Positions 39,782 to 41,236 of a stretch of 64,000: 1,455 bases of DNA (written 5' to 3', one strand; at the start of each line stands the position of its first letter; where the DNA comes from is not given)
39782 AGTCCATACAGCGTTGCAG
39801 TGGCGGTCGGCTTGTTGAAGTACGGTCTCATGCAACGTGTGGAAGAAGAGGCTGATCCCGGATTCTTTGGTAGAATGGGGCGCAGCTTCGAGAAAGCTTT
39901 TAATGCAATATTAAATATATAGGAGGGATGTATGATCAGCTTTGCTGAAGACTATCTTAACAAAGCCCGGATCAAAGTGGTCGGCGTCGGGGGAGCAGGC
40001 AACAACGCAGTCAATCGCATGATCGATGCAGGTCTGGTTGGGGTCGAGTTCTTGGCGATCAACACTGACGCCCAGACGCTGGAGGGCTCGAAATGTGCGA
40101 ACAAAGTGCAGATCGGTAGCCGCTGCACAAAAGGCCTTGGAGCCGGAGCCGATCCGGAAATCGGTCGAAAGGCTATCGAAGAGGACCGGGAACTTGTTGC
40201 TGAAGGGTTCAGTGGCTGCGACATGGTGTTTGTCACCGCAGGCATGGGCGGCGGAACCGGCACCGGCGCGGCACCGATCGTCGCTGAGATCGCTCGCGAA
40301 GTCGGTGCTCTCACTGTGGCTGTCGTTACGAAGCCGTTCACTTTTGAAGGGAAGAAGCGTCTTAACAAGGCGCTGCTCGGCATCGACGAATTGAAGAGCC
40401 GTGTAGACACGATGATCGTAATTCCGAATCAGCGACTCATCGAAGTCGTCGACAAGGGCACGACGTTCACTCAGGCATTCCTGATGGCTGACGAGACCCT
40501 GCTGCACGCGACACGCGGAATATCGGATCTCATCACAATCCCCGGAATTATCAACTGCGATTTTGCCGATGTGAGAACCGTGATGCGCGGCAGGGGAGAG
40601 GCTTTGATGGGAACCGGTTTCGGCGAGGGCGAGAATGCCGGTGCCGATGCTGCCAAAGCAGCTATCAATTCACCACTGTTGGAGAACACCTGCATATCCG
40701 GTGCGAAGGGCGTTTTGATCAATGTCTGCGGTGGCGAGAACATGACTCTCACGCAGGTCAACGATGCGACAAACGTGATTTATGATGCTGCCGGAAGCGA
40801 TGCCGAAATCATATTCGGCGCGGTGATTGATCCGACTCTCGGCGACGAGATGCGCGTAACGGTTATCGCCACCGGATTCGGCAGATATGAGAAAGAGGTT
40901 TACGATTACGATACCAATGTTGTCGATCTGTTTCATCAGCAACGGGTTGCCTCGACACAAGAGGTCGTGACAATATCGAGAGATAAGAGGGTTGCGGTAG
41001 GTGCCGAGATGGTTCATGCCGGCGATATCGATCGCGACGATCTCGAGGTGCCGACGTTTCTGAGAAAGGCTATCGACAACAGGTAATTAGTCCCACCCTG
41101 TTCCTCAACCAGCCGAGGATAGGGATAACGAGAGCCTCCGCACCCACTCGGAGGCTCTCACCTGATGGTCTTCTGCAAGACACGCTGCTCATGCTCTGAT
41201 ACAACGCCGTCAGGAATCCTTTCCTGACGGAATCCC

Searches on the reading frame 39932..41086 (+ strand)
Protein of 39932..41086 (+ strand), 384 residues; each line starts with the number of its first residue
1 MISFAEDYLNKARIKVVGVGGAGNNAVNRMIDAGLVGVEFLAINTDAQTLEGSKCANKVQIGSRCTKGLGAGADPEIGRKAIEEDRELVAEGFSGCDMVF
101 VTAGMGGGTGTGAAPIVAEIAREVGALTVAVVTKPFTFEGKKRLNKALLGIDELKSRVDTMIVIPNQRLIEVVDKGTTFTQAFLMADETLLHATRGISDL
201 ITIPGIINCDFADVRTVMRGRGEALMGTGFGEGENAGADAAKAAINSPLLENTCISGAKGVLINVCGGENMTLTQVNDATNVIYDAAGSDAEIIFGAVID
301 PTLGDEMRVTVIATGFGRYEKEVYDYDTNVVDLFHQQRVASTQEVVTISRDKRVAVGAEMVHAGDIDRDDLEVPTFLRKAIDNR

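Call 4: search_protein_families(library=pfam, proteins=[window:39932-41086:+], max_evalue=1)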
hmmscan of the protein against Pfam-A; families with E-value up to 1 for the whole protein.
window:39932-41086:+ (384 aa): 2 families
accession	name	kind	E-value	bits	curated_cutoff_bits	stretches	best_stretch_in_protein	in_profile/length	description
PF00091.31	Tubulin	-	1.5e-51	175.9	33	1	13-173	1-189/190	Tubulin/FtsZ family, GTPase domain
PF12327.13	FtsZ_C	-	2.5e-31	108.3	27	1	222-316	1-94/95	FtsZ family, C-terminal domain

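Call 34: find_homologous_proteins(query=window:39932-41086:+, max_evalue=1e-100)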
Query window:39932-41086:+ (384 aa): 7206 proteins with E <= 1e-100 among 8000 candidates; the best 120 are listed.
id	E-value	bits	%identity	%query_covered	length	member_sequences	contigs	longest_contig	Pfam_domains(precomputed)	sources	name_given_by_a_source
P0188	2.4e-244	828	100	100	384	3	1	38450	PF00091.32,PF12327.14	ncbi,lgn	ncbi:MAG: cell division protein FtsZ [Candidatus Zixiibacteriota bacterium]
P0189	2.3e-203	693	84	100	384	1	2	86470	PF00091.32,PF12327.14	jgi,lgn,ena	-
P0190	1.6e-194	664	81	99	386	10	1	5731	PF00091.32,PF12327.14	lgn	-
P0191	6.8e-194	662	81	99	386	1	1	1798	PF00091.32,PF12327.14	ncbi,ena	-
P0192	1.5e-192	658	80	99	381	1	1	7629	PF00091.32,PF12327.14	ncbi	-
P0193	2.2e-191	654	79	99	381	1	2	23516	PF00091.32,PF12327.14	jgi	jgi:cell division protein FtsZ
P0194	3.0e-191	653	79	99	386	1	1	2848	PF00091.32,PF12327.14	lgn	-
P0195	1.3e-190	651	78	99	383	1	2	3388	PF00091.32,PF12327.14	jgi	jgi:cell division protein FtsZ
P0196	3.4e-189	647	79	100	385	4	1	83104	PF00091.32,PF12327.14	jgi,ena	-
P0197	5.7e-189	646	78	99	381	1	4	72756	PF00091.32,PF12327.14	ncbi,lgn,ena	-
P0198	9.5e-189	645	78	99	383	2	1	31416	PF00091.32,PF12327.14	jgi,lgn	jgi:cell division protein FtsZ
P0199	2.6e-179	614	75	98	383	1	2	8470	PF00091.32,PF12327.14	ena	-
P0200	1.6e-150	519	63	100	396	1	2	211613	PF00091.32,PF12327.14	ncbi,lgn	-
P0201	2.3e-148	512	67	99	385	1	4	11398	PF00091.32,PF12327.14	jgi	jgi:cell division protein FtsZ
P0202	5.2e-148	511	64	99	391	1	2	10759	PF00091.32,PF12327.14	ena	-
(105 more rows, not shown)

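Call 37: find_encoding_contigs(protein=P0189, flank=6000, max_places=2)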
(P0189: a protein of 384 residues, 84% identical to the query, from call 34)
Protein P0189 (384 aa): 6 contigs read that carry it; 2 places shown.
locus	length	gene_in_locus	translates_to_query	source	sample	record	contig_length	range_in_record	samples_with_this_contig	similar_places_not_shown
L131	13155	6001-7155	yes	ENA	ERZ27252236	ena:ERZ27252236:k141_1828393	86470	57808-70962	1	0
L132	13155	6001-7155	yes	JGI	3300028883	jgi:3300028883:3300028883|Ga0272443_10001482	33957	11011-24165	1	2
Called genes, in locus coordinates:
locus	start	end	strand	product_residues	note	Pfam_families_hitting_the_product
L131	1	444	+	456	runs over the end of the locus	PF21377:MurD_N, PF21799:MurD-like_N, PF08245:Mur_ligase_M, PF02875:Mur_ligase_C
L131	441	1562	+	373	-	PF01098:FTSW_RODA_SPOVE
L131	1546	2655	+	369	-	PF03033:Glyco_transf_28, PF04101:Glyco_tran_28_C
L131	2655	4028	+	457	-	PF01225:Mur_ligase, PF08245:Mur_ligase_M, PF02875:Mur_ligase_C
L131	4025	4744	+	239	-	-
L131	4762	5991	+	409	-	PF11104:PilM_2 (faint), PF02491:SHS2_FTSA, PF06723:MreB_Mbl, PF14450:FtsA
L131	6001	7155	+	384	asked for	PF00091:Tubulin, PF12327:FtsZ_C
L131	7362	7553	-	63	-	PF00830:Ribosomal_L28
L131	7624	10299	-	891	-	PF00133:tRNA-synt_1, PF01406:tRNA-synt_1e (faint), PF09334:tRNA-synt_1g, PF13603:tRNA-synt_1_2 (weak), PF09334:tRNA-synt_1g (weak), PF08264:Anticodon_1, PF10458:Val_tRNA-synt_C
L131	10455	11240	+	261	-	PF01503:PRA-PH (faint), PF03819:MazG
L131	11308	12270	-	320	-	PF10988:DUF2807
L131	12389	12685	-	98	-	PF08734:GYD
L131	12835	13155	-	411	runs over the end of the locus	PF05684:DUF819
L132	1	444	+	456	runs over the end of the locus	PF21377:MurD_N, PF21799:MurD-like_N, PF08245:Mur_ligase_M, PF02875:Mur_ligase_C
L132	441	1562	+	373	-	PF01098:FTSW_RODA_SPOVE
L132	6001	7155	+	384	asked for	PF00091:Tubulin, PF12327:FtsZ_C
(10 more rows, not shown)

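Call 38: find_encoding_contigs(protein=P0188, flank=6000, max_places=4)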
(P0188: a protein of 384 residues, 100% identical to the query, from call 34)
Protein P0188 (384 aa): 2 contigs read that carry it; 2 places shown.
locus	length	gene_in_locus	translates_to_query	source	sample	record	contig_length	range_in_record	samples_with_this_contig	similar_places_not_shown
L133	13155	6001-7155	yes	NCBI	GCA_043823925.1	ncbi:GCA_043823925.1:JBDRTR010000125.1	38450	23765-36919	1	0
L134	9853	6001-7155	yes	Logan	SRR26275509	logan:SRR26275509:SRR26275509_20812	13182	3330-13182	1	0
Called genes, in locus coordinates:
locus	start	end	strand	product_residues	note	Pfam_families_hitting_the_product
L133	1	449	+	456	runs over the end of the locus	PF21377:MurD_N (weak), PF21799:MurD-like_N, PF08245:Mur_ligase_M, PF02875:Mur_ligase_C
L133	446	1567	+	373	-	PF01098:FTSW_RODA_SPOVE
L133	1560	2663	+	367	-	PF03033:Glyco_transf_28, PF04101:Glyco_tran_28_C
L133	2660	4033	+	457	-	PF01225:Mur_ligase, PF08245:Mur_ligase_M, PF02875:Mur_ligase_C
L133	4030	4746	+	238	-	-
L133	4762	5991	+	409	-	PF11104:PilM_2 (faint), PF02491:SHS2_FTSA, PF06723:MreB_Mbl, PF14450:FtsA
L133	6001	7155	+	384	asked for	PF00091:Tubulin, PF12327:FtsZ_C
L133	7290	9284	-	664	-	PF11398:DUF2813 (faint), PF13175:AAA_15, PF13304:AAA_21, PF20469:OLD-like_TOPRIM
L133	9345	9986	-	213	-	-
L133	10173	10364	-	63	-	PF00830:Ribosomal_L28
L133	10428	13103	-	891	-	PF00133:tRNA-synt_1, PF01406:tRNA-synt_1e (faint), PF09334:tRNA-synt_1g, PF13603:tRNA-synt_1_2, PF08264:Anticodon_1, PF10458:Val_tRNA-synt_C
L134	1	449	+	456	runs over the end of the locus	PF21377:MurD_N (weak), PF21799:MurD-like_N, PF08245:Mur_ligase_M, PF02875:Mur_ligase_C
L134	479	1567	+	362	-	PF01098:FTSW_RODA_SPOVE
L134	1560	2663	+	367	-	PF03033:Glyco_transf_28, PF04101:Glyco_tran_28_C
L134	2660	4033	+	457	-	PF01225:Mur_ligase, PF08245:Mur_ligase_M, PF02875:Mur_ligase_C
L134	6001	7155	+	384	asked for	PF00091:Tubulin, PF12327:FtsZ_C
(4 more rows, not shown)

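Call 55: search_protein_families(library=padloc, proteins=[L133:7290-9284:-, L133:9345-9986:-], max_evalue=0.01)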
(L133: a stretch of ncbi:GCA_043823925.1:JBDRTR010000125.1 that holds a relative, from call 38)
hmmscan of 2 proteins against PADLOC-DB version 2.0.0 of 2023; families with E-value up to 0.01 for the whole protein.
L133:7290-9284:- (664 aa): 123 families (the best 25 are shown)
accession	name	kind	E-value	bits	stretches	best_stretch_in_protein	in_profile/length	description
PDLC02358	Old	-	1.1e-85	286.6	2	190-550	123-457/578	Old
PDLC00067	GajA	-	9.9e-47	157.7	2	215-547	164-466/604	AAA ATPase domain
PDLC00070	GajA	-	1.2e-44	150.9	2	216-557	154-467/596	AAA ATPase domain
PDLC02979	AriA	-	5.2e-41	139.7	1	1-403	1-373/373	-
PDLC00085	GajA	-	6.6e-33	112.3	2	344-546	252-446/580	AAA ATPase domain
PDLC00062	GajA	-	1.3e-31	107.7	3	211-418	159-359/639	AAA ATPase domain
PDLC00071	GajA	-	1.8e-30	104.3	2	216-553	145-448/588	AAA ATPase domain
PDLC00096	GajA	-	1.2e-29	101.6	3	1-96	1-105/630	AAA ATPase domain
PDLC00080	GajA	-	2.4e-29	100.6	3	220-414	155-348/622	AAA ATPase domain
PDLC00065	GajA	-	3.3e-29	100.2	2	219-554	198-518/670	AAA ATPase domain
PDLC00075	GajA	-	7.9e-27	92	3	1-81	1-83/536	AAA ATPase domain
PDLC00099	GajA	-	8e-27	92.5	3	475-564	390-474/626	AAA ATPase domain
PDLC00072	GajA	-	6.3e-26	89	2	215-552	205-513/709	AAA ATPase domain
PDLC00094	GajA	-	1.9e-25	87.4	3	316-416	258-355/569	AAA ATPase domain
PDLC00086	GajA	-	2.6e-25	87.3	3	1-88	1-98/600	AAA ATPase domain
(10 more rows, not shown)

L133:9345-9986:- (213 aa): 0 families

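Call 56: search_protein_families(library=pfam, proteins=[L133:7290-9284:-, L133:9345-9986:-], max_evalue=0.1)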
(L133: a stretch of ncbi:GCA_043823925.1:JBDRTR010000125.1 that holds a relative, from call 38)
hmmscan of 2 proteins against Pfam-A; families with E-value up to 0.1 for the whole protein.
L133:7290-9284:- (664 aa): 9 families
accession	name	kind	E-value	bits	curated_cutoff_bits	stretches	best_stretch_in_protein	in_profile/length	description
PF13175.12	AAA_15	-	1.7e-36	127.1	32.1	1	1-402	1-373/374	AAA ATPase domain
PF20469.4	OLD-like_TOPRIM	-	5.7e-21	75.3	23.2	1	475-541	1-67/67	Overcoming lysogenization defect protein-like, TOPRIM domain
PF13304.12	AAA_21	-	6.6e-19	69.5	27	2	360-404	260-304/304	AAA domain, putative AbiEii toxin, Type IV TA system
PF11398.14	DUF2813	-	3.2e-09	37.1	21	2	1-62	1-64/372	Protein of unknown function (DUF2813)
PF13514.12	AAA_27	-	7.7e-05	22.8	22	1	1-73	1-74/206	AAA domain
PF13476.12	AAA_23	-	9.4e-05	23.6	27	1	6-67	2-67/201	AAA domain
PF02463.25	SMC_N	-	0.00023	21.1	40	1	3-57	2-60/220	RecF/RecN/SMC N terminal domain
PF13555.12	AAA_29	-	0.00044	20.4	27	1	10-54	11-55/61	P-loop containing region of AAA domain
PF00005.33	ABC_tran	-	0.0025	18.9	25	1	17-81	6-73/137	ABC transporter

L133:9345-9986:- (213 aa): 1 family
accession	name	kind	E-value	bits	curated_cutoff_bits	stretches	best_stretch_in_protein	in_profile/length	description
PF10034.15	Dpy19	-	0.093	11.3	27.2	0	22-82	89-151/653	Q-cell neuroblast polarisation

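Call 63: find_encoding_contigs(protein=P0197, flank=5000, max_places=3)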
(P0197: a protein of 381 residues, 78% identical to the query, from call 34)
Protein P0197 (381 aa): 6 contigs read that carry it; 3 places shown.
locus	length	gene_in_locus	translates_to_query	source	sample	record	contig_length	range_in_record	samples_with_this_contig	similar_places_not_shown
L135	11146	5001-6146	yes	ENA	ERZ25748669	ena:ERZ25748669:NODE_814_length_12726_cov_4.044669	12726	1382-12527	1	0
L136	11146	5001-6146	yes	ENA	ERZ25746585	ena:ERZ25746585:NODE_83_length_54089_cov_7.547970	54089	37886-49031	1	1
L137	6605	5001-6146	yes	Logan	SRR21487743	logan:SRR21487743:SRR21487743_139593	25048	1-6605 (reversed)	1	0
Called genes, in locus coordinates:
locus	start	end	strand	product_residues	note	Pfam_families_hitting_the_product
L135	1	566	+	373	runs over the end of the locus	PF01098:FTSW_RODA_SPOVE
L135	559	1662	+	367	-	PF03033:Glyco_transf_28, PF04101:Glyco_tran_28_C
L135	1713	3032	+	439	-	PF01225:Mur_ligase, PF08245:Mur_ligase_M, PF02875:Mur_ligase_C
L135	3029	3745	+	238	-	-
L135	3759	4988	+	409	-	PF11104:PilM_2 (faint), PF02491:SHS2_FTSA, PF06723:MreB_Mbl, PF14450:FtsA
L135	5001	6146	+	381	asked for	PF00091:Tubulin, PF12327:FtsZ_C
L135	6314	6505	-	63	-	PF00830:Ribosomal_L28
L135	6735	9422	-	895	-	PF00133:tRNA-synt_1, PF01406:tRNA-synt_1e (faint), PF09334:tRNA-synt_1g, PF13603:tRNA-synt_1_2, PF09334:tRNA-synt_1g (weak), PF08264:Anticodon_1, PF10458:Val_tRNA-synt_C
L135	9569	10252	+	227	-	PF01503:PRA-PH (faint), PF03819:MazG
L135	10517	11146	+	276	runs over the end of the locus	?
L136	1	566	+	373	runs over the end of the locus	PF01098:FTSW_RODA_SPOVE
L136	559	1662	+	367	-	PF03033:Glyco_transf_28, PF04101:Glyco_tran_28_C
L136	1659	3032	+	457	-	PF01225:Mur_ligase, PF08245:Mur_ligase_M, PF02875:Mur_ligase_C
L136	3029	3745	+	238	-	-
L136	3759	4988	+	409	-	PF11104:PilM_2 (faint), PF02491:SHS2_FTSA, PF06723:MreB_Mbl, PF14450:FtsA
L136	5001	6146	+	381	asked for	PF00091:Tubulin, PF12327:FtsZ_C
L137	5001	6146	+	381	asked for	PF00091:Tubulin, PF12327:FtsZ_C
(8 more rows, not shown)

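Call 64: find_encoding_contigs(protein=P0196, flank=5000, max_places=2)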
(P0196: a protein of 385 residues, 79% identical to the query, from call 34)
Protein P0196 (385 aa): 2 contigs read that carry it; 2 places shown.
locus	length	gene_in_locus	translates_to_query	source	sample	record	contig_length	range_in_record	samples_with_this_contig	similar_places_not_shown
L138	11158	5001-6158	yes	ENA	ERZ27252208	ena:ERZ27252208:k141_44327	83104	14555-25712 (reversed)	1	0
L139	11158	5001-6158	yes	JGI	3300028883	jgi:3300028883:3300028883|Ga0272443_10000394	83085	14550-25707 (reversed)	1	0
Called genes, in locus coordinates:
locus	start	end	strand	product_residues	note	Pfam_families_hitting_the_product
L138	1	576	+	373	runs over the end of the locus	PF01098:FTSW_RODA_SPOVE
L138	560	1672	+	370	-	PF03033:Glyco_transf_28, PF04101:Glyco_tran_28_C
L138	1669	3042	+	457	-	PF01225:Mur_ligase, PF08245:Mur_ligase_M, PF02875:Mur_ligase_C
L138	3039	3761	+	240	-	-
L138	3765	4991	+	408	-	PF11104:PilM_2 (faint), PF02491:SHS2_FTSA, PF06723:MreB_Mbl, PF14450:FtsA, PF00012:HSP70 (weak)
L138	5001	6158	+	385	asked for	PF00091:Tubulin, PF12327:FtsZ_C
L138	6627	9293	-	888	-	PF00133:tRNA-synt_1, PF01406:tRNA-synt_1e (faint), PF09334:tRNA-synt_1g, PF13603:tRNA-synt_1_2, PF09334:tRNA-synt_1g (weak), PF08264:Anticodon_1, PF10458:Val_tRNA-synt_C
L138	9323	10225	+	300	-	PF01503:PRA-PH (faint), PF03819:MazG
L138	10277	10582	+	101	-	-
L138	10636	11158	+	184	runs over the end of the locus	PF13302:Acetyltransf_3, PF13420:Acetyltransf_4 (faint), PF13523:Acetyltransf_8 (weak), PF00583:Acetyltransf_1 (weak)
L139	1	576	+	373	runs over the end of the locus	PF01098:FTSW_RODA_SPOVE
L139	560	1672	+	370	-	PF03033:Glyco_transf_28, PF04101:Glyco_tran_28_C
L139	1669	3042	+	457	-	PF01225:Mur_ligase, PF08245:Mur_ligase_M, PF02875:Mur_ligase_C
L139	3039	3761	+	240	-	-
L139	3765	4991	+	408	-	PF11104:PilM_2 (faint), PF02491:SHS2_FTSA, PF06723:MreB_Mbl, PF14450:FtsA, PF00012:HSP70 (weak)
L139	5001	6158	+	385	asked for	PF00091:Tubulin, PF12327:FtsZ_C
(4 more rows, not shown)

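Call 85: search_protein_families(library=phrogs, proteins=[L133:9345-9986:-], max_evalue=1)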
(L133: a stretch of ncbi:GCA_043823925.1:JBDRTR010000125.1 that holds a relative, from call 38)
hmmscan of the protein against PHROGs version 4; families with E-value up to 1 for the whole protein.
L133:9345-9986:- (213 aa): 4 families
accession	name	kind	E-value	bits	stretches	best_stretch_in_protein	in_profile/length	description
phrog_33069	-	unknown function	0.007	17.3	1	39-90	10-58/69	-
phrog_1024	-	unknown function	0.056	14.3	1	43-112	51-117/130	-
phrog_27378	-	unknown function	0.12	13.3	1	82-140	9-69/87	-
phrog_1184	-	unknown function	0.62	10.9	1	63-95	5-37/54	-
